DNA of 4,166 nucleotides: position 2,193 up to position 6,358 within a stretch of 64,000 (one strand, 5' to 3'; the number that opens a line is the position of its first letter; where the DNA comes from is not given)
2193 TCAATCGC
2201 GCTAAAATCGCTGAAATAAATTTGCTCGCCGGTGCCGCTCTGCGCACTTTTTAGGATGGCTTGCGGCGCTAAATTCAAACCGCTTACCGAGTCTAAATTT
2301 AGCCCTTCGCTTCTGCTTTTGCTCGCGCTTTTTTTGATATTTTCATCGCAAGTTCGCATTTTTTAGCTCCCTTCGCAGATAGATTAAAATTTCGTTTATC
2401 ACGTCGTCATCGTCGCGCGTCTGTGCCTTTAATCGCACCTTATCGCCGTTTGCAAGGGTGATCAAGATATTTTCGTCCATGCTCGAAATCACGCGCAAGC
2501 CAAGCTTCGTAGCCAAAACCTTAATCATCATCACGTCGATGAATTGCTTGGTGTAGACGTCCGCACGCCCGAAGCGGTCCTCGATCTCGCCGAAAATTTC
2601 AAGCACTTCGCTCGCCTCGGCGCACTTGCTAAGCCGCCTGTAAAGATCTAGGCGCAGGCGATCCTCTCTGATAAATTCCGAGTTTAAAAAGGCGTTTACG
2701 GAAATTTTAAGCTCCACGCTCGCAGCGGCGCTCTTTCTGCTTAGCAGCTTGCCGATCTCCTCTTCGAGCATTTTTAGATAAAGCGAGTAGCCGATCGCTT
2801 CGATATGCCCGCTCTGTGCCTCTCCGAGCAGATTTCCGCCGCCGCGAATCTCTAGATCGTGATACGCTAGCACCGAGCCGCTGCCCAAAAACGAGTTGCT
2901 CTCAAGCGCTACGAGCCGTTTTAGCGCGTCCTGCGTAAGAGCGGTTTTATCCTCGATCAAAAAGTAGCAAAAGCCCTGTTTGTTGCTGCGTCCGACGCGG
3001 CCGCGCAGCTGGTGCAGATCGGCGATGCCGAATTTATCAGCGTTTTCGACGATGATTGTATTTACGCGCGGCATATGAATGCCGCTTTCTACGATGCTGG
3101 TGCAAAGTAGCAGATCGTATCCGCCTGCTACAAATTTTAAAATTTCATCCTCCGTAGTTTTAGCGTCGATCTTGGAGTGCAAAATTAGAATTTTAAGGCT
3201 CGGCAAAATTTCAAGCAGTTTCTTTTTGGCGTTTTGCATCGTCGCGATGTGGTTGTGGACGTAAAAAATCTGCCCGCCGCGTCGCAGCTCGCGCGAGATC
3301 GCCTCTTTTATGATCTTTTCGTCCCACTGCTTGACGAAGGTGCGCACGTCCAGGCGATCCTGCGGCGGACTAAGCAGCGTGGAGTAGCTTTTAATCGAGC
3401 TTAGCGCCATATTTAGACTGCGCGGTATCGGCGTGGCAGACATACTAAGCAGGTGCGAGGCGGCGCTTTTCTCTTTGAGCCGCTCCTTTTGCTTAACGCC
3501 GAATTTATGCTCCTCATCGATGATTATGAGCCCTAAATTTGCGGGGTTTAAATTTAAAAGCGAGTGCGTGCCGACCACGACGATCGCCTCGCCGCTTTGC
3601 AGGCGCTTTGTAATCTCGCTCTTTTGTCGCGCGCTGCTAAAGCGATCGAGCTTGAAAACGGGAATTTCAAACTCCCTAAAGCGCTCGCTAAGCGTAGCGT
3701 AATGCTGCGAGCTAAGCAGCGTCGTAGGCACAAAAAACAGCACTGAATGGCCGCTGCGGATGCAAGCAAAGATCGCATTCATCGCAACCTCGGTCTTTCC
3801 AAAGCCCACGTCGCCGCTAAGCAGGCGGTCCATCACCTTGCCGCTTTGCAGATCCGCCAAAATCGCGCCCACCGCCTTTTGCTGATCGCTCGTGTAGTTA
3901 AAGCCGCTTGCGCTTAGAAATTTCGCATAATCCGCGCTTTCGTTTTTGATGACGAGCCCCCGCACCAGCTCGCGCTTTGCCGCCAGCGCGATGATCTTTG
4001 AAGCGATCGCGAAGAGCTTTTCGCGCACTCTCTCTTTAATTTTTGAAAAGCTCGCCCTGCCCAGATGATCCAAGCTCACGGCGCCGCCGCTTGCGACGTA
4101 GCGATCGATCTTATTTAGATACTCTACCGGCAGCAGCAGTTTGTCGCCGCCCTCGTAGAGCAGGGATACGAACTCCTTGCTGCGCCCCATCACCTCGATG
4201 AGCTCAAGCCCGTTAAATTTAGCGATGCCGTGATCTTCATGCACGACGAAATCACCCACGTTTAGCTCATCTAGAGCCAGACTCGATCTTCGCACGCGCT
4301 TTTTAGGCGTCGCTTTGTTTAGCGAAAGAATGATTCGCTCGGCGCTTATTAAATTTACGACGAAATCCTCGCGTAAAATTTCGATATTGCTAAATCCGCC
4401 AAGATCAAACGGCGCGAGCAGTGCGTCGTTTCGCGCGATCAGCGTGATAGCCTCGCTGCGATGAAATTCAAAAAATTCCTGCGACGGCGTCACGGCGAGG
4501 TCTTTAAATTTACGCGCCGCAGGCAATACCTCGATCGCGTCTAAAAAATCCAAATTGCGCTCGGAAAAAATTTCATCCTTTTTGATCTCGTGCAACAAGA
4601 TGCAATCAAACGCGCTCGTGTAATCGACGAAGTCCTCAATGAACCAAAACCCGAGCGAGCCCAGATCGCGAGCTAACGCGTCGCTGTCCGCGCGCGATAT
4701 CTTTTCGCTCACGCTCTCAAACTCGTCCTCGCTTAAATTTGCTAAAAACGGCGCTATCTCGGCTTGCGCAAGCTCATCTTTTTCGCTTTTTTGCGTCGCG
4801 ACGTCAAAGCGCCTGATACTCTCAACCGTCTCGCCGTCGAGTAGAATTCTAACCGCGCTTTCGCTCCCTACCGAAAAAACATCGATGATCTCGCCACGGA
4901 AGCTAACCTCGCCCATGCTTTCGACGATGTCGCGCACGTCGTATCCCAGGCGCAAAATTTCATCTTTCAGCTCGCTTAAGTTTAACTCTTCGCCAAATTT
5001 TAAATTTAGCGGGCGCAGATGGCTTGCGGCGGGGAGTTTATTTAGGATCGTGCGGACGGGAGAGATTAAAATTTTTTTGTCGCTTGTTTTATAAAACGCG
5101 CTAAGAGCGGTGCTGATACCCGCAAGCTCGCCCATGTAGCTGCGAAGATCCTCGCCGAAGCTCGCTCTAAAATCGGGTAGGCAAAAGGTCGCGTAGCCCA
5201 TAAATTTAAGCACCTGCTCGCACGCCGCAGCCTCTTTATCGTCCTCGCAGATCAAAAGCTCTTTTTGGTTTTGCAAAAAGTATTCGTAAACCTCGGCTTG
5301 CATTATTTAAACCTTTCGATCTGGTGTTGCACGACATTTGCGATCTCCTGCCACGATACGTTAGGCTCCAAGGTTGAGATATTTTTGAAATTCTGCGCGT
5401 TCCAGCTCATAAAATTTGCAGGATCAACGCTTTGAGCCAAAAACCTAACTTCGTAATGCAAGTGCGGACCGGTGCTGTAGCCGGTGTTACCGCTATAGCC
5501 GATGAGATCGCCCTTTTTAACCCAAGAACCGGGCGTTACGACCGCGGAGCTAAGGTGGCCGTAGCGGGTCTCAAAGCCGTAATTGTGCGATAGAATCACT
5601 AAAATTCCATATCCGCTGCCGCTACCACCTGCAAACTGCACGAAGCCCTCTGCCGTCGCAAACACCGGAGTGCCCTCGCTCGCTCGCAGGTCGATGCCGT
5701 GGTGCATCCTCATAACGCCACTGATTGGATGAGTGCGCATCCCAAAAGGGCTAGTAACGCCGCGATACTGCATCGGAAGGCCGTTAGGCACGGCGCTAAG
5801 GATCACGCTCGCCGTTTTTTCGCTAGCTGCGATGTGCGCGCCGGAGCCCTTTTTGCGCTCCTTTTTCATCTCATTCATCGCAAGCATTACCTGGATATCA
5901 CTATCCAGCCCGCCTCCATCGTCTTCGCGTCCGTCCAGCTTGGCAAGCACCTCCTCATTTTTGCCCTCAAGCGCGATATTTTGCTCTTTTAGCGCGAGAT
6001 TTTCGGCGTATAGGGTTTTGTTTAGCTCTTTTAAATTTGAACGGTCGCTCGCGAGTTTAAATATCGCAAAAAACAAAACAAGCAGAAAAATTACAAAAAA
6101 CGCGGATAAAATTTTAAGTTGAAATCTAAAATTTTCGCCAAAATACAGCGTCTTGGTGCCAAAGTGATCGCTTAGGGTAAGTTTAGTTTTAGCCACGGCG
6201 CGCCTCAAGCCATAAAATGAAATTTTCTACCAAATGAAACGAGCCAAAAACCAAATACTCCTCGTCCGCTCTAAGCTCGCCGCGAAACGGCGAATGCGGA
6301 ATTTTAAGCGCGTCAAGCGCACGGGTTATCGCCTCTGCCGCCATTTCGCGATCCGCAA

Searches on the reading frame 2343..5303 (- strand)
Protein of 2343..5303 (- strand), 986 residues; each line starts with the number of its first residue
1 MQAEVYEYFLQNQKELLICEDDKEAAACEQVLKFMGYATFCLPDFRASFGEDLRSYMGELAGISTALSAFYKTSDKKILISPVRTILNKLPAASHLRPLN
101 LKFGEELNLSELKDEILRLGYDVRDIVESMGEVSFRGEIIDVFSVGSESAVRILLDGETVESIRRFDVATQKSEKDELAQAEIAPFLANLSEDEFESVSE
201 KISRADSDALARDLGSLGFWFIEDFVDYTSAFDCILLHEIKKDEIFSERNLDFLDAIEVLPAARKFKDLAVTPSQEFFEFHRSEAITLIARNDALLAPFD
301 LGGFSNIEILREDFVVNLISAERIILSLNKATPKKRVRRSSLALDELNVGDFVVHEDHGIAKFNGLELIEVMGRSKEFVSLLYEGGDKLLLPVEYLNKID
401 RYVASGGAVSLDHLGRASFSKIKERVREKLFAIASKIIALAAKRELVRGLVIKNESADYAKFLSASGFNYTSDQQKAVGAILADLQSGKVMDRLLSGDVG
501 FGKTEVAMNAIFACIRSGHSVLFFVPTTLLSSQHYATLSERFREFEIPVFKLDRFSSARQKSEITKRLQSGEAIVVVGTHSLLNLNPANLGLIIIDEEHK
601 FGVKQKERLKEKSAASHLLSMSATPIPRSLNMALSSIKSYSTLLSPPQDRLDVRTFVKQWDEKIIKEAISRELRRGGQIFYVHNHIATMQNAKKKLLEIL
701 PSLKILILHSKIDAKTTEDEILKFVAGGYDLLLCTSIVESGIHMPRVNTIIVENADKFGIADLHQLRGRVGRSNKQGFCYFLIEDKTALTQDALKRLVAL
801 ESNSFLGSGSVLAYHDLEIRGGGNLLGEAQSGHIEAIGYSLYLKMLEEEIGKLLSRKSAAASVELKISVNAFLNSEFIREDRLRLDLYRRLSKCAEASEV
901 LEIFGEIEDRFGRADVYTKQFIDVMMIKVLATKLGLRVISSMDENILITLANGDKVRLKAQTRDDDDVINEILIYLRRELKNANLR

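Call 56: search_protein_families(library=ncbifam, proteins=[window:2343-5303:-], max_evalue=0.00001)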
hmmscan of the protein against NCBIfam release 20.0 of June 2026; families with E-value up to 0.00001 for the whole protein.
window:2343-5303:- (986 aa): 25 families
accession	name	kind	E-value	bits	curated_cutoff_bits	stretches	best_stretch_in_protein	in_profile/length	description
TIGR00580.2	mfd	equivalog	4.8e-298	991.5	800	2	308-939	268-906/907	transcription-repair coupling factor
NF007966.0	PRK10689.1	equivalog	2.4e-172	575.3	1329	2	343-956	473-1095/1148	transcription-repair coupling factor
NF008168.0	PRK10917.2-2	equivalog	9.2e-102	341.7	718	1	441-835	334-739/795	ATP-dependent DNA helicase RecG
NF008165.0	PRK10917.1-3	equivalog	1.3e-99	334.6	711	1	428-835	222-636/692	ATP-dependent DNA helicase RecG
TIGR00643.1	recG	equivalog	1.7e-99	334.2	659.4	1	436-835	201-609/629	ATP-dependent DNA helicase RecG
NF008170.0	PRK10917.2-4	equivalog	3.4e-85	286.6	975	1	453-834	384-771/826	ATP-dependent DNA helicase RecG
NF008163.0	PRK10917.1-1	equivalog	4e-77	260.1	796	1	411-835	210-644/692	ATP-dependent DNA helicase RecG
NF008164.0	PRK10917.1-2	equivalog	2.9e-76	257.2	785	1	439-834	246-646/704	ATP-dependent DNA helicase RecG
NF008166.0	PRK10917.1-4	equivalog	3.2e-73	247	864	1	454-833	261-655/705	ATP-dependent DNA helicase RecG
NF008167.0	PRK10917.2-1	equivalog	7.6e-66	222.7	995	1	460-837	275-690/744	ATP-dependent DNA helicase RecG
NF008169.0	PRK10917.2-3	equivalog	1.5e-57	195.5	555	1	439-833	201-582/610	ATP-dependent DNA helicase RecG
TIGR00595.1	priA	equivalog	2e-26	92.7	230.35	1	494-652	1-156/509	replication restart helicase PriA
NF004070.0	PRK05580.2-2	equivalog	2.2e-26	92.2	921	1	433-609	160-333/729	primosomal protein N'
NF004066.1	PRK05580.1-3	equivalog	1.7e-24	86.2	813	1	435-608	218-386/788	primosomal protein N'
NF004067.0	PRK05580.1-4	equivalog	7.9e-24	84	763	1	427-613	163-342/737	primosomal protein N'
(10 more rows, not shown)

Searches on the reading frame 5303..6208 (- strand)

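Call 48: search_protein_families(library=pfam, proteins=[window:5303-6208:-], max_evalue=0.001)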
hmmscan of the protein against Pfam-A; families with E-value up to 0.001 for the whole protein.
window:5303-6208:- (301 aa): 1 family
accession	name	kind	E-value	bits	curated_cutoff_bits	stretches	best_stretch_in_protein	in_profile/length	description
PF01551.29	Peptidase_M23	-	3.8e-32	110.8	28.7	1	167-263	1-96/96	Peptidase family M23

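Call 56: search_protein_families(library=ncbifam, proteins=[window:5303-6208:-], max_evalue=0.00001)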
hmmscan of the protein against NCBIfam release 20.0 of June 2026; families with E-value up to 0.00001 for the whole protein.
window:5303-6208:- (301 aa): 14 families
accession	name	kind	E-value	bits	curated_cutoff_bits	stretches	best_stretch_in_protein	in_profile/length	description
NF008652.0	PRK11649.1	equivalog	2.8e-26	92.2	341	1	151-264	294-407/439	murein DD-endopeptidase MepM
NF052530.1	Heli_ShapePgp3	exception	3.9e-24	85.2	300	1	138-268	137-265/270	peptidoglycan metallopeptidase Pgp3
NF053824.1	PdgNdpepShyC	equivalog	1.6e-22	80.1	700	1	145-259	271-383/429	peptidoglycan DD-endopeptidase ShyC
NF053825.1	PdgNdpepShyA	equivalog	2.6e-22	79.1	700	1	148-263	275-389/425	peptidoglycan DD-endopeptidase ShyA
NF050804.1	CellDivDipMCaul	equivalog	3e-20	72.6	900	1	167-262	526-621/634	cell division endopeptidase DipM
NF052336.1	PdgHdaseHSB100310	equivalog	8.1e-20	71.4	500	1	151-255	43-142/316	peptidoglycan hydrolase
NF040883.1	amid_act_ActS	equivalog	2e-17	63.3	375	1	125-268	94-234/242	amidase activator ActS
NF041208.1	celldiv_DipM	equivalog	1.4e-16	60.7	740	1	167-267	317-417/419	cell division endopeptidase DipM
NF008123.1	PRK10871.1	equivalog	1.5e-16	60.8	311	1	170-267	266-362/365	murein hydrolase activator NlpD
NF052529.1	PG_M23_Pgp6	exception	3.3e-16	59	600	1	168-276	334-443/452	peptidoglycan metallopeptidase Pgp6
NF008644.1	PRK11637.1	equivalog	1.9e-12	46.9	270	1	162-266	280-382/385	murein hydrolase activator EnvC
NF053738.1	S2SprSpoIIQBc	equivalog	7e-11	42.2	250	1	168-270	121-226/232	stage II sporulation protein SpoIIQ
NF004799.0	PRK06148.1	subfamily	1.4e-08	33.2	1128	1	166-259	437-542/1015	hypothetical protein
NF047755.1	LIC_10271_M23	exception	3.2e-06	27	180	1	168-238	116-185/207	LIC_10271 family cell wall hydrolase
